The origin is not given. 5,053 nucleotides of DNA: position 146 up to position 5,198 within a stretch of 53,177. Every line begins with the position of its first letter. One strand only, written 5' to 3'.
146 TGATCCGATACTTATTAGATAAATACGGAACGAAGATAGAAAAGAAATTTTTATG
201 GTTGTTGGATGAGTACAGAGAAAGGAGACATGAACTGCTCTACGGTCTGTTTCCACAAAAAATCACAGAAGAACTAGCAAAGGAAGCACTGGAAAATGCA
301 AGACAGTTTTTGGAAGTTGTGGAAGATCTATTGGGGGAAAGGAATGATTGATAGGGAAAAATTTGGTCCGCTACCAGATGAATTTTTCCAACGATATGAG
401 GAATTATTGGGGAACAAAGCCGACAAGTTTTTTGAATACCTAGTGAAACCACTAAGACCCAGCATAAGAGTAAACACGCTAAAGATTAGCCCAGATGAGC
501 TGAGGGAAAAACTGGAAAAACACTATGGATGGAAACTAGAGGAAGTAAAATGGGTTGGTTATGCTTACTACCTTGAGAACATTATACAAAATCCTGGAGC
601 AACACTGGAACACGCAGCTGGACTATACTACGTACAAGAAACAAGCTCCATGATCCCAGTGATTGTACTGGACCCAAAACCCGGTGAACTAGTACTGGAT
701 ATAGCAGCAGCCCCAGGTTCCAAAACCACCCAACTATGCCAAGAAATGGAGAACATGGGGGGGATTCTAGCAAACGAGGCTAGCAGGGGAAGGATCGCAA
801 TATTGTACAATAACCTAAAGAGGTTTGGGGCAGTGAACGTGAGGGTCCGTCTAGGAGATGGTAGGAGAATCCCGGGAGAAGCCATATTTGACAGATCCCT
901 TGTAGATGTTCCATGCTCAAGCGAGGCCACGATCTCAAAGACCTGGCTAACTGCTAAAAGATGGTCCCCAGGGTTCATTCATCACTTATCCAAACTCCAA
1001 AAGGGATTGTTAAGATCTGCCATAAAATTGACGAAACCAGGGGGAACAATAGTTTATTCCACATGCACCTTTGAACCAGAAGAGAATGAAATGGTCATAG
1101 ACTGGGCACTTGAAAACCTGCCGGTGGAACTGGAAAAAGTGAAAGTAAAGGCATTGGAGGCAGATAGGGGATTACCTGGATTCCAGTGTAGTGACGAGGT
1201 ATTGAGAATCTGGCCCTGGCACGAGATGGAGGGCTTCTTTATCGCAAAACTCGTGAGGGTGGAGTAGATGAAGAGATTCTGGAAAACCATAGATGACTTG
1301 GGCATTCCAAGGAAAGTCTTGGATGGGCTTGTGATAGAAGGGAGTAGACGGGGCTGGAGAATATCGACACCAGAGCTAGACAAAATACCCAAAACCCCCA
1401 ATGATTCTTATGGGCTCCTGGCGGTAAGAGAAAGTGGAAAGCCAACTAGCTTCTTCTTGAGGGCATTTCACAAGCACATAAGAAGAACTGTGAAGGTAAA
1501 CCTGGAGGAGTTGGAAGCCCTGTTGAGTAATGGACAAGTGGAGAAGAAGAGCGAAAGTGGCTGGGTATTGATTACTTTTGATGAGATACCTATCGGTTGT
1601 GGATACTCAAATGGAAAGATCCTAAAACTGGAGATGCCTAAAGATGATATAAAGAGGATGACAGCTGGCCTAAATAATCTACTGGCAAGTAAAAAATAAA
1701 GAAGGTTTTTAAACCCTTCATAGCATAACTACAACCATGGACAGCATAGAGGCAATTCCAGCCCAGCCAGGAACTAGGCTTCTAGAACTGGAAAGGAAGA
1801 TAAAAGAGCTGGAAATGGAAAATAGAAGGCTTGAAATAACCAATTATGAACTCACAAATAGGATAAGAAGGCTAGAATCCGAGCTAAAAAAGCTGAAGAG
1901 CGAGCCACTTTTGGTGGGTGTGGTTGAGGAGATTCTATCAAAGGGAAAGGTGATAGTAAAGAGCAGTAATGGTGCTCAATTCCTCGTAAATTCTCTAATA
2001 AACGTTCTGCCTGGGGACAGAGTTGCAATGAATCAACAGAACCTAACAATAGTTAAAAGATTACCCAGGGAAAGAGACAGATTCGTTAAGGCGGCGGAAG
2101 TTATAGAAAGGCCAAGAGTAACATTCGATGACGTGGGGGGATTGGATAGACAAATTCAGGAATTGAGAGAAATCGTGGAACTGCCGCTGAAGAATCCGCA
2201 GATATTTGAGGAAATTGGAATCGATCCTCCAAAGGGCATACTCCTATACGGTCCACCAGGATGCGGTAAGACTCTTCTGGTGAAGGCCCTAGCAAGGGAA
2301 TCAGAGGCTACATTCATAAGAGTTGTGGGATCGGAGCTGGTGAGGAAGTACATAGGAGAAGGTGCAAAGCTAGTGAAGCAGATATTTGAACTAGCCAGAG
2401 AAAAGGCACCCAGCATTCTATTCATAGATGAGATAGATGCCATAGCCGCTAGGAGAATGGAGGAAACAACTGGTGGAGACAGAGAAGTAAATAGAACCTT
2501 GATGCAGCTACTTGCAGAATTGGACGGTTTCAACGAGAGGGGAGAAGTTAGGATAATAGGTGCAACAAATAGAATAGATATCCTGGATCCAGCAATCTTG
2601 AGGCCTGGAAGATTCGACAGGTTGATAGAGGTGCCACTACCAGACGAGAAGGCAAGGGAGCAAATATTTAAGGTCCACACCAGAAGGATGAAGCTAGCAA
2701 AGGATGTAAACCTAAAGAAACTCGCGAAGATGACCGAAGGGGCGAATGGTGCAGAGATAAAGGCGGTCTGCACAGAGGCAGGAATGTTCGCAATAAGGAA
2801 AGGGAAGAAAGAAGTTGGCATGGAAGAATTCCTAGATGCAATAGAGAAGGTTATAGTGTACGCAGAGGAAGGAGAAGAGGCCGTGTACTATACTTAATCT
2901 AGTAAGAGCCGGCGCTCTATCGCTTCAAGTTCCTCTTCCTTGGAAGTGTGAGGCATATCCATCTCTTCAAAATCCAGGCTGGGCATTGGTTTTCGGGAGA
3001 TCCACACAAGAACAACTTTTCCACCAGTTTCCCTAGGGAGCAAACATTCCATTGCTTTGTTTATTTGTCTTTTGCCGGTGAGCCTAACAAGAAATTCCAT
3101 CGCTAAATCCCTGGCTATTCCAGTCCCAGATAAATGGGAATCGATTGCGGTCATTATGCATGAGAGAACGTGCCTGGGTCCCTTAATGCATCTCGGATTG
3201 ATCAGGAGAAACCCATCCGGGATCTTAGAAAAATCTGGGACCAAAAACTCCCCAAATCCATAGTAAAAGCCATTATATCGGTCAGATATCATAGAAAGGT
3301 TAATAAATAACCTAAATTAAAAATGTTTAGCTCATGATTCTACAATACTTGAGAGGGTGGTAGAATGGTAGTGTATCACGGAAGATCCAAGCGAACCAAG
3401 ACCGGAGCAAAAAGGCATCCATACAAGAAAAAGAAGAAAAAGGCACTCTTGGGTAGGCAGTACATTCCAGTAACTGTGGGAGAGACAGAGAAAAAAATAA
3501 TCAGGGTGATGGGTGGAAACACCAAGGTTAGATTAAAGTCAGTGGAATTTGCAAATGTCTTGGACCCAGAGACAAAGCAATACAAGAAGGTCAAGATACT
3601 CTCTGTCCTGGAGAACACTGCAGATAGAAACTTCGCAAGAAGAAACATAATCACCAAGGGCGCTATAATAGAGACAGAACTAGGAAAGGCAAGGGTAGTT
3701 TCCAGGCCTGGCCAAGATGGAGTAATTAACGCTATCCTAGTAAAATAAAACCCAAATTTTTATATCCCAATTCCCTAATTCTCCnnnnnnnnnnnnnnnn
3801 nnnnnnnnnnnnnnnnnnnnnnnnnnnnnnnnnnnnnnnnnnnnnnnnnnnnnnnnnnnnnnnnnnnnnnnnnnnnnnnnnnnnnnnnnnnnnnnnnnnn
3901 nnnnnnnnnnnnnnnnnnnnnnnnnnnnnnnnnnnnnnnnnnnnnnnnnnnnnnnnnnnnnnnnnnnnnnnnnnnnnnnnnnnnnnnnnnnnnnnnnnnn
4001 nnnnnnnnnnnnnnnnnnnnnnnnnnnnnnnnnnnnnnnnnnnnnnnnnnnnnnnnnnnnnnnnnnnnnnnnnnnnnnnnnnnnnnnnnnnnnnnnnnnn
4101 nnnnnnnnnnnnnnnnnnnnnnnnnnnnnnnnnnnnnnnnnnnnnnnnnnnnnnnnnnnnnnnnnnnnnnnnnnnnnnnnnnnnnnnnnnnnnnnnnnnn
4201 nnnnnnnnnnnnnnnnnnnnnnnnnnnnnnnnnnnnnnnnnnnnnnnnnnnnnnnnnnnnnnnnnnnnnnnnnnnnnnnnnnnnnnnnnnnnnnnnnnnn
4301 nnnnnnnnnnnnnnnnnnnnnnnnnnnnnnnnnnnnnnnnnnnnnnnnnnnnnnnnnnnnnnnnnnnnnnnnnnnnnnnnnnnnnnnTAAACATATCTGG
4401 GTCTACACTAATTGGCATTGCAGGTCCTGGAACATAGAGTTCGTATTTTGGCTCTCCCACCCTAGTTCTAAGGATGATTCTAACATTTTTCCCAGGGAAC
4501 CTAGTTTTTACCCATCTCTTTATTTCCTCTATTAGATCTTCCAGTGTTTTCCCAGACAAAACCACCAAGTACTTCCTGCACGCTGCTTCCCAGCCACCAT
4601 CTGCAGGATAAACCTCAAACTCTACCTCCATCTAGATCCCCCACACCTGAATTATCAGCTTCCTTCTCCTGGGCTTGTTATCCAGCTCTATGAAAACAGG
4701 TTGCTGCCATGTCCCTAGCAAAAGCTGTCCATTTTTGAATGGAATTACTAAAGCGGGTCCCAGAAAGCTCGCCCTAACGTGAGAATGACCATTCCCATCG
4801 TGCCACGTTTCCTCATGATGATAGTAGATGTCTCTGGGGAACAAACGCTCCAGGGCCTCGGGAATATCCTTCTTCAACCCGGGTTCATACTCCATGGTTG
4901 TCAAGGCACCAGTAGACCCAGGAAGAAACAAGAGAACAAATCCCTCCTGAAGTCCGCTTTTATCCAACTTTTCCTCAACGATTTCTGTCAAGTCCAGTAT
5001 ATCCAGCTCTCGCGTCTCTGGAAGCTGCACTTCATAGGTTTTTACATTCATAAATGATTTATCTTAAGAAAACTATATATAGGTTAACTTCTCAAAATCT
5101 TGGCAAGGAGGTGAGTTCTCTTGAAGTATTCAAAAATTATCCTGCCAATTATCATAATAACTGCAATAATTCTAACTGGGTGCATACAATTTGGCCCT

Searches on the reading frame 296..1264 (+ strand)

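Call 62: search_protein_families(library=pfam, proteins=[window:296-1264:+], max_evalue=0.001)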
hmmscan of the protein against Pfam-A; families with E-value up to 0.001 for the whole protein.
window:296-1264:+ (323 aa): 4 families
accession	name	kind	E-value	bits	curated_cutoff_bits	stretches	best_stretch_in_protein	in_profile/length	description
PF01189.24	Methyltr_RsmB-F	-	7.5e-48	163.3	27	1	123-319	2-198/199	16S rRNA methyltransferase RsmB/F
PF17125.10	Methyltr_RsmF_N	-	3.3e-23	82.3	34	1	26-115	1-85/86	N-terminal domain of 16S rRNA methyltransferase RsmF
PF13847.12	Methyltransf_31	-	6.3e-06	26.4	27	1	129-271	3-114/145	Methyltransferase domain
PF22458.1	RsmF-B_ferredox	-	9.8e-05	22.9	27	1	29-95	4-69/74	Methyltr_RsmF/B-like, ferredoxin-like domain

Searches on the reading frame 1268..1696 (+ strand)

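Call 62: search_protein_families(library=pfam, proteins=[window:1268-1696:+], max_evalue=0.001)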
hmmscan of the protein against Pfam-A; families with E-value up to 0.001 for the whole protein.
window:1268-1696:+ (143 aa): 1 family
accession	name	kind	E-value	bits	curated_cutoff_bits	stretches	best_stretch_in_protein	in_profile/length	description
PF13636.12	Methyltranf_PUA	-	6.9e-07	29.7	27.6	1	93-125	14-45/49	RNA-binding PUA-like domain of methyltransferase RsmF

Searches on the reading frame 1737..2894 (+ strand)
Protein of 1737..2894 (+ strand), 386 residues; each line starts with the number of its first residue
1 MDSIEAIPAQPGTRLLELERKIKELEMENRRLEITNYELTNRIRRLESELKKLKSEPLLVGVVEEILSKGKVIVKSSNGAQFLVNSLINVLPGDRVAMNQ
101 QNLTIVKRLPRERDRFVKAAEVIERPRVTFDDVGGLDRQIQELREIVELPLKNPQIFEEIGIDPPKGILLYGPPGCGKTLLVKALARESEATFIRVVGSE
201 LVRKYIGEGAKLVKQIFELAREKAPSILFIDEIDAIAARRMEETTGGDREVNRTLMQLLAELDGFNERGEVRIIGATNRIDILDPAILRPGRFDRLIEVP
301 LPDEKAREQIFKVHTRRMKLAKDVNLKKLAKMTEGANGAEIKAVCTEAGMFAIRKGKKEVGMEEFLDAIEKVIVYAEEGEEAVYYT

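Call 62: search_protein_families(library=pfam, proteins=[window:1737-2894:+], max_evalue=0.001)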
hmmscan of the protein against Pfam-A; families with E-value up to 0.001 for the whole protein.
window:1737-2894:+ (386 aa): 13 families
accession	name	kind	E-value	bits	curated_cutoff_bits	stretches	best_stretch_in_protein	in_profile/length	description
PF00004.35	AAA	-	4.5e-45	153.7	21.2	1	168-301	1-131/131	ATPase family associated with various cellular activities (AAA)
PF17862.7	AAA_lid_3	-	1.7e-15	56.7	27.2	1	323-366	1-44/45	AAA+ lid domain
PF16450.11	Prot_ATP_ID_OB_C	-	1.5e-07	31.6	23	1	60-110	1-56/56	Proteasomal ATPase OB C-terminal domain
PF07724.20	AAA_2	-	8e-07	29.7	27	1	168-259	6-99/166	AAA domain (Cdc48 subfamily)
PF13191.12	AAA_16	-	8.1e-07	30.1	32.6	1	161-193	20-55/167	AAA ATPase domain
PF05673.19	DUF815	-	4.3e-06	26.5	23.8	1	123-233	20-116/249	Protein of unknown function (DUF815)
PF13401.12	AAA_22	-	5e-06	27.3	27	0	168-196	8-39/130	AAA domain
PF05496.18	RuvB_N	-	5.9e-06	26.6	27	1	167-242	35-101/159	Holliday junction DNA helicase RuvB P-loop domain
PF13521.12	AAA_28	-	9.7e-06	26.3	27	1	168-220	2-50/164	AAA domain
PF07728.20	AAA_5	-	2.6e-05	24.7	22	1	168-281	2-125/139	AAA domain (dynein-related subfamily)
PF13173.12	AAA_14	-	9.2e-05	22.9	27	1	168-236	5-74/129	AAA domain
PF01637.24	ATPase_2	-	0.00036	20.8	33.2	0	166-197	21-52/225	ATPase domain predominantly from Archaea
PF13207.12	AAA_17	-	0.00045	20.9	27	0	171-244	1-68/136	AAA domain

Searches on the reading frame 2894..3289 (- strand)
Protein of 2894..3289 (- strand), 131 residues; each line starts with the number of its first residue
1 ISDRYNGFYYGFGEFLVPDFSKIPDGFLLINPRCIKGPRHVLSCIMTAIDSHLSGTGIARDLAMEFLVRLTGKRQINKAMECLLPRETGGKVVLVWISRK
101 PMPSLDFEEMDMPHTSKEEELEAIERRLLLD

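Call 62: search_protein_families(library=pfam, proteins=[window:2894-3289:-], max_evalue=0.001)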
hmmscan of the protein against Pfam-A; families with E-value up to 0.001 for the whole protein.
window:2894-3289:- (131 aa): 1 family
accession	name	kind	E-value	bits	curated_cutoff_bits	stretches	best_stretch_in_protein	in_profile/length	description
PF08617.15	CGI-121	-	1.3e-06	29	25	1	27-110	23-97/159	Kinase binding protein CGI-121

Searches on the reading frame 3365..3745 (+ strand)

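Call 62: search_protein_families(library=pfam, proteins=[window:3365-3745:+], max_evalue=0.001)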
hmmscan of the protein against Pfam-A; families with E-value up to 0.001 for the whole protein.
window:3365-3745:+ (127 aa): 1 family
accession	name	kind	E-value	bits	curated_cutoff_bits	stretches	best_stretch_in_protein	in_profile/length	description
PF01201.27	Ribosomal_S8e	-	1.8e-38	132.3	30.2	1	5-126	2-133/133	Ribosomal protein S8e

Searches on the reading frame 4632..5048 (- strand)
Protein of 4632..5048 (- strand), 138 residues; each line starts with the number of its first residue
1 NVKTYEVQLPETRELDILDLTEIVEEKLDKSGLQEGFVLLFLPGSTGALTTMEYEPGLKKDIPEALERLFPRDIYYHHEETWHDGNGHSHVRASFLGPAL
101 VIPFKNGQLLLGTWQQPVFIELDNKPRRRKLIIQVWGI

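Call 62: search_protein_families(library=pfam, proteins=[window:4632-5048:-], max_evalue=0.001)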
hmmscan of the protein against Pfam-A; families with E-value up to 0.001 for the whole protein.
window:4632-5048:- (138 aa): 1 family
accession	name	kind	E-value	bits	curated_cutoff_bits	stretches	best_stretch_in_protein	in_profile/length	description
PF01894.22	UPF0047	-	1.4e-32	112.7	27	1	19-135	1-117/117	Uncharacterised protein family UPF0047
